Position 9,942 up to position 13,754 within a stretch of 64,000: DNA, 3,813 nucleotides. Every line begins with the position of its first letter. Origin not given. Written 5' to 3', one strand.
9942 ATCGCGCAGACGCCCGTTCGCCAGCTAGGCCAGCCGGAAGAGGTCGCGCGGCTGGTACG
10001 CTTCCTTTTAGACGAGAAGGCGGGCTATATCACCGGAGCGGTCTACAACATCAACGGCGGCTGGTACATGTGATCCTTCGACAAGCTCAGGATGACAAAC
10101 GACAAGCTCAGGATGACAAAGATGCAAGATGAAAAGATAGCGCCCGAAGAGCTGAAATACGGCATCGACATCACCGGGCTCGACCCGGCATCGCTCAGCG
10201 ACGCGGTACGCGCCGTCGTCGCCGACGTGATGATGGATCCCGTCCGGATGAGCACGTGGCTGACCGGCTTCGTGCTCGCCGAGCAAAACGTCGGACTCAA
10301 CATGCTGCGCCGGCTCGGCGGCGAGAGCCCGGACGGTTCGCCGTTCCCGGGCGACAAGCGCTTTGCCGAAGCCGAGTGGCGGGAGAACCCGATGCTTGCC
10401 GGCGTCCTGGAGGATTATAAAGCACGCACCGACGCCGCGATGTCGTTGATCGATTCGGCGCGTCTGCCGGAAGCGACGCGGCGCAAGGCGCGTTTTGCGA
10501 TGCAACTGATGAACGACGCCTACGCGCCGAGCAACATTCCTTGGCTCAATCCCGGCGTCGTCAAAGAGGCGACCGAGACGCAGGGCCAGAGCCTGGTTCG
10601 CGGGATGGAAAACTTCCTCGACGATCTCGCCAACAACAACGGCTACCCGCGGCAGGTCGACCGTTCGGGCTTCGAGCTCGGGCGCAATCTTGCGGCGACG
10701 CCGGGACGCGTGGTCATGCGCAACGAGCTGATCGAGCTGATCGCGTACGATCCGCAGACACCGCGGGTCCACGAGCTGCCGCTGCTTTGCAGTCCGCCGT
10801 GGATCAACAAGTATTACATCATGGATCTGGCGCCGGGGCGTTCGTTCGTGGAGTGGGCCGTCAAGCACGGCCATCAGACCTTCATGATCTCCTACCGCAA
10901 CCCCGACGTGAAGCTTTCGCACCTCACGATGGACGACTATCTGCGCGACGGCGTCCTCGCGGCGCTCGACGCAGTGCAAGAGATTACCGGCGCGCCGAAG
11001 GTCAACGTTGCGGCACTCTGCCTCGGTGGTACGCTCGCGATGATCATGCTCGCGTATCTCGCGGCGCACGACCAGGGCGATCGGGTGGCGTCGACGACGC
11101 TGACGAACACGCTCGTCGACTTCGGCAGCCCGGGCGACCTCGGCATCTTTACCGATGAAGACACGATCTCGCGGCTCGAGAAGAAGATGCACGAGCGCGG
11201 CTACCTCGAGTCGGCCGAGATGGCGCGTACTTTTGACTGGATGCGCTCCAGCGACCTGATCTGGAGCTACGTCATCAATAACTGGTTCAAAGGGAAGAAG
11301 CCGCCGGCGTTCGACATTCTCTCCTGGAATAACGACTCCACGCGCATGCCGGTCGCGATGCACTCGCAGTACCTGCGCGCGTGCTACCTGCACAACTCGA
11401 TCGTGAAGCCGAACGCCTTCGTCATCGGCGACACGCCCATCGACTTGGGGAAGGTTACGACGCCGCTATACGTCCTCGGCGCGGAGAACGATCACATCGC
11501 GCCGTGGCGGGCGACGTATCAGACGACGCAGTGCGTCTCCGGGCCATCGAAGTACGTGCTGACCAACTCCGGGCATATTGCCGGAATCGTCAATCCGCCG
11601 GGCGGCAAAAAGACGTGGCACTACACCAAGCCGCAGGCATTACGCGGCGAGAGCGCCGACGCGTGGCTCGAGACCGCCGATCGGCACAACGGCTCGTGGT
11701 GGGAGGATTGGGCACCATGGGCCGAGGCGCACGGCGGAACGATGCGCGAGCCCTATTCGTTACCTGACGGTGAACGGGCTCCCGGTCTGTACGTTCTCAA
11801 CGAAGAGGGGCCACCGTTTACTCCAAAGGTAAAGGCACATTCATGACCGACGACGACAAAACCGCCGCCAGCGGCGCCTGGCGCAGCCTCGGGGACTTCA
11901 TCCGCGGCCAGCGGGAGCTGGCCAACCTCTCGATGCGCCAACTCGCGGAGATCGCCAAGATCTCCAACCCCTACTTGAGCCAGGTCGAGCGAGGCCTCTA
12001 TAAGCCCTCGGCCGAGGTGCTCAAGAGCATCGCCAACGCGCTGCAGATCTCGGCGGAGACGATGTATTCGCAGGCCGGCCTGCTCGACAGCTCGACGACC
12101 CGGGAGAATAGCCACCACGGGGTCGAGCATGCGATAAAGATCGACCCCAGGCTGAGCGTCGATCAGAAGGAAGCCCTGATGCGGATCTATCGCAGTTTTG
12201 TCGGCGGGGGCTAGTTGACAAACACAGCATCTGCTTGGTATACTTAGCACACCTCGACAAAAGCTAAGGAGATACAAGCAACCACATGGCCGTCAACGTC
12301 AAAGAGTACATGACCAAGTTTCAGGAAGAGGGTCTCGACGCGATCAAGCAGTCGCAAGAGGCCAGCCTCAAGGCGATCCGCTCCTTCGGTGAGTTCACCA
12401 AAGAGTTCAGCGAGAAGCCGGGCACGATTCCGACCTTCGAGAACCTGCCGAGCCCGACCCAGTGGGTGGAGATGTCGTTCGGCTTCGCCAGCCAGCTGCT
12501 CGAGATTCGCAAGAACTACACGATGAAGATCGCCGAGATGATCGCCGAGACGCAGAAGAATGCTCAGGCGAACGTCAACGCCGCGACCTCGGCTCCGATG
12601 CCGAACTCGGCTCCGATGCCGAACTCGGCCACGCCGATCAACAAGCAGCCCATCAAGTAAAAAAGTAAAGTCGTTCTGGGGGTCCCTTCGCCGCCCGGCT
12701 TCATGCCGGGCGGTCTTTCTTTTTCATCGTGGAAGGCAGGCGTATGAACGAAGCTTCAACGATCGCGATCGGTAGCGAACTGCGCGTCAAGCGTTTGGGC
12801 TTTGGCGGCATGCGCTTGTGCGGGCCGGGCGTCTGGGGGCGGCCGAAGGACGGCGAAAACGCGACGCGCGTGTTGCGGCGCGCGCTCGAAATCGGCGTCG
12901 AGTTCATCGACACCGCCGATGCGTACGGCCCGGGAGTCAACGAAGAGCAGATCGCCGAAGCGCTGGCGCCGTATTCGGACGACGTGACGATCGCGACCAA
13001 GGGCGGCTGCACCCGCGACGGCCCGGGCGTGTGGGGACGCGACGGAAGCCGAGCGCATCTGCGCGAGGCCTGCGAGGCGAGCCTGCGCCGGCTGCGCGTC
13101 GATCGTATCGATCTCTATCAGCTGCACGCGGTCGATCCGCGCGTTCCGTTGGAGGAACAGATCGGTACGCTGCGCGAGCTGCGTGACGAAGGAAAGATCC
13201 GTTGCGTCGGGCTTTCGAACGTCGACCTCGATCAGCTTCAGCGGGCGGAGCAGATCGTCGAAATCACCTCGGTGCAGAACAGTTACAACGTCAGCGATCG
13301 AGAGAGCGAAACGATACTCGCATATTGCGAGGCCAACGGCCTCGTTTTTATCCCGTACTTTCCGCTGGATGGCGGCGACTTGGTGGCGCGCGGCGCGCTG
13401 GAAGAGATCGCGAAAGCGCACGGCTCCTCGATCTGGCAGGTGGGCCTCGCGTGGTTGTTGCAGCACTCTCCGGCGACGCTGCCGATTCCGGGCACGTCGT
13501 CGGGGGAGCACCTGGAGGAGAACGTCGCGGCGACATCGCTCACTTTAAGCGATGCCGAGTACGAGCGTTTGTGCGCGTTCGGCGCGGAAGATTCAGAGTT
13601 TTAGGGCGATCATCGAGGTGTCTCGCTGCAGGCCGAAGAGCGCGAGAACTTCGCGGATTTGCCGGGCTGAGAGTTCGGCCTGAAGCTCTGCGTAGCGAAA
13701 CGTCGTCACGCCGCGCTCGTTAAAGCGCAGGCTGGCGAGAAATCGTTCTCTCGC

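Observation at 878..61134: Co-expanded set of lipoprotein phosphoesterases and beta-propeller lipoproteins next to pstB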

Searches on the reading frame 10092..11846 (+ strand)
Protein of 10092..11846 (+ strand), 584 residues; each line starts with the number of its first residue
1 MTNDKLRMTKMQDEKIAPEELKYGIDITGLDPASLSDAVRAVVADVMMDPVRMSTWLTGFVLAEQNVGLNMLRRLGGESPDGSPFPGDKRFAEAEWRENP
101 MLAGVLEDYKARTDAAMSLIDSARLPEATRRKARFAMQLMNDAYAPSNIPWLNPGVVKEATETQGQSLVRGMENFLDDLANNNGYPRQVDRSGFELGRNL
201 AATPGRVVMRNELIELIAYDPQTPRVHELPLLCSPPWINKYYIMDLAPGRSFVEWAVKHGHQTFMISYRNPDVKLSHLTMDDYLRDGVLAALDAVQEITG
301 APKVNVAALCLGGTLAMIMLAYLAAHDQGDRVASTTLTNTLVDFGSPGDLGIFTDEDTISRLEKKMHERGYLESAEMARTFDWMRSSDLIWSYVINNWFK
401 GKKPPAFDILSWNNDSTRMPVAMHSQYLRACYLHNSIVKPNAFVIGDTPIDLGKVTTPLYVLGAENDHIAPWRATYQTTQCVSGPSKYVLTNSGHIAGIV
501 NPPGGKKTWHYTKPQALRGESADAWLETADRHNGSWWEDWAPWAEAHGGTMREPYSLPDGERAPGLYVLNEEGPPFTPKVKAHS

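Call 8: search_protein_families(library=pfam, proteins=[window:10092-11846:+], max_evalue=0.001)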
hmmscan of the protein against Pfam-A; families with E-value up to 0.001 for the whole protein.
window:10092-11846:+ (584 aa): 2 families
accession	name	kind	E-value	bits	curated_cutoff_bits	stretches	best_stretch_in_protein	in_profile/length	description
PF07167.19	PhaC_N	-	1.4e-57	194.6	23.7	1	88-256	2-173/173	Poly-beta-hydroxybutyrate polymerase (PhaC) N-terminus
PF00561.26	Abhydrolase_1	-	1.3e-10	41.8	25.8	1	258-502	25-245/245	alpha/beta hydrolase fold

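Call 15: find_encoding_contigs(protein=window:10092-11846:+, flank=3000, max_places=4)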
Protein window:10092-11846:+ (584 aa): 6 contigs read that carry it; 4 places shown.
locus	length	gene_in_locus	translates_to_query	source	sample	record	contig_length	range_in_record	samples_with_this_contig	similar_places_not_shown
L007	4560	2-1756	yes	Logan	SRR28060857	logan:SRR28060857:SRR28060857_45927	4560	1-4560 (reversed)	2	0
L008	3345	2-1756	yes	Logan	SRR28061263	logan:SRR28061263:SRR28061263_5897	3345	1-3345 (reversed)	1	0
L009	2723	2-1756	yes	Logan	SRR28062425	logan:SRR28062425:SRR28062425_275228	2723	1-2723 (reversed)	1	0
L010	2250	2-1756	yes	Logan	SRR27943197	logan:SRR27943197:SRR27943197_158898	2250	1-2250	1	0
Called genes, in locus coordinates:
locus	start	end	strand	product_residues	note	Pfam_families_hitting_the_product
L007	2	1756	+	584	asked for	?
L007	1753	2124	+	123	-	PF13560:HTH_31, PF01381:HTH_3, PF12844:HTH_19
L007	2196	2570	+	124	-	-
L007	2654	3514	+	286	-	PF00248:Aldo_ket_red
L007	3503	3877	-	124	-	-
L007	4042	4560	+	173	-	?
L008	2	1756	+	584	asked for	?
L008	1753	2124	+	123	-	PF13560:HTH_31, PF01381:HTH_3, PF12844:HTH_19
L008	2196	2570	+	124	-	-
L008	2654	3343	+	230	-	?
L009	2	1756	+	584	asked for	?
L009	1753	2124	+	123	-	PF13560:HTH_31, PF01381:HTH_3, PF12844:HTH_19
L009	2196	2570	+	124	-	-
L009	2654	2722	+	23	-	?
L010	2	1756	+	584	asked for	?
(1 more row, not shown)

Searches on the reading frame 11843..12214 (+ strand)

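Call 8: search_protein_families(library=pfam, proteins=[window:11843-12214:+], max_evalue=0.001)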
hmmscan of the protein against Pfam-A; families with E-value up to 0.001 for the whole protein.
window:11843-12214:+ (123 aa): 4 families
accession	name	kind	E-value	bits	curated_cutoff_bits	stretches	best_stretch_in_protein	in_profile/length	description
PF01381.28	HTH_3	-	1.6e-13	50.9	23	1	20-72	1-53/55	Helix-turn-helix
PF13560.12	HTH_31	-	7.1e-10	39.5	27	1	16-72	2-59/64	Helix-turn-helix domain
PF12844.13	HTH_19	-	1.3e-07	31.9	30.2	1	17-79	1-63/64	Helix-turn-helix domain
PF13413.12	HTH_25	-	0.00037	20.7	24.6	0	21-72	3-60/62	Helix-turn-helix domain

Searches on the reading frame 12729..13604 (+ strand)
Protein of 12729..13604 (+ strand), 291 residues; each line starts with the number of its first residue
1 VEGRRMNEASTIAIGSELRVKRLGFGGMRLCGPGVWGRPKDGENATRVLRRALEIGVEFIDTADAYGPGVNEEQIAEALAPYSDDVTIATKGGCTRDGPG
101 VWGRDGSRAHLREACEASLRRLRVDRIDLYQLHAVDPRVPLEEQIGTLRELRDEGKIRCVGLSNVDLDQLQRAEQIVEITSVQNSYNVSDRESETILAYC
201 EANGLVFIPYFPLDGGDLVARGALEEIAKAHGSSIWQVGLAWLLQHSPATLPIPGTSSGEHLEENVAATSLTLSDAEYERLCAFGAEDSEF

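Call 8: search_protein_families(library=pfam, proteins=[window:12729-13604:+], max_evalue=0.001)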
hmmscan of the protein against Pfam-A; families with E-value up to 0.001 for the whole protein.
window:12729-13604:+ (291 aa): 1 family
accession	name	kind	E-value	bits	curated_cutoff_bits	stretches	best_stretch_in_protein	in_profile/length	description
PF00248.27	Aldo_ket_red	-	9e-72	242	24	1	22-281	1-286/291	Aldo/keto reductase family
